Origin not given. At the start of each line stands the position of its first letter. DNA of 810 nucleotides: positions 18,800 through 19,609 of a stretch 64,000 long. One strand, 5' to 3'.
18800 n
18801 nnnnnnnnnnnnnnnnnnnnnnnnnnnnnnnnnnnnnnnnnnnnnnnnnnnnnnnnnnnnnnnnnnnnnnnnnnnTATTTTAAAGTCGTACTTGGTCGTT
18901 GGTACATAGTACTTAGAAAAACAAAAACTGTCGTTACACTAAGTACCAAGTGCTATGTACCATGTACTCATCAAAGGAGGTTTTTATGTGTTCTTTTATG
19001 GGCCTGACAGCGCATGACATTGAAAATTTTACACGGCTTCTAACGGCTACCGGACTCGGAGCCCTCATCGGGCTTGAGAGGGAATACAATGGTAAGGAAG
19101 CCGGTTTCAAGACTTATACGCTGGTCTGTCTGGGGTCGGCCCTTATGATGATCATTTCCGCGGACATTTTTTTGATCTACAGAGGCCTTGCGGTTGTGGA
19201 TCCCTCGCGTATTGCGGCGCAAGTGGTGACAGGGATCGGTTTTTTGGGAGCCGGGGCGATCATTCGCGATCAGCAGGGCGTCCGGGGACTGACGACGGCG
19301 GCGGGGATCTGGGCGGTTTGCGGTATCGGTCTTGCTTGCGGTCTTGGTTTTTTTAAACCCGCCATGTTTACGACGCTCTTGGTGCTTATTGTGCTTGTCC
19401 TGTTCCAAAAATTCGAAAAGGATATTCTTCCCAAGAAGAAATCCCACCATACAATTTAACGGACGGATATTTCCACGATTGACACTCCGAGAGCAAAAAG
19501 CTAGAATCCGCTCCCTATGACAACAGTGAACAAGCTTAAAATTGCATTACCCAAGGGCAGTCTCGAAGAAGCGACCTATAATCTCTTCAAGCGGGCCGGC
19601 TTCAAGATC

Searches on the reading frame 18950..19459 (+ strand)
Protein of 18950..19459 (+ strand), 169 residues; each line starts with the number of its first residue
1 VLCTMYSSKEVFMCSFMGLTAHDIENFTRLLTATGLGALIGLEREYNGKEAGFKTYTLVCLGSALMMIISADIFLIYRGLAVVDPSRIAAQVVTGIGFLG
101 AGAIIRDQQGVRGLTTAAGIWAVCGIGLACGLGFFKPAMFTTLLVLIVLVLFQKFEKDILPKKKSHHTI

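Call 63: search_protein_families(library=pfam, proteins=[window:18950-19459:+], max_evalue=0.00001)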
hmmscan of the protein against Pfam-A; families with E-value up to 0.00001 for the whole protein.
window:18950-19459:+ (169 aa): 1 family
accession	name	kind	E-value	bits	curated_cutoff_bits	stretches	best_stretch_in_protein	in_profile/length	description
PF02308.21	MgtC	-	2.1e-41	141.5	31.4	1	30-157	1-120/121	MgtC family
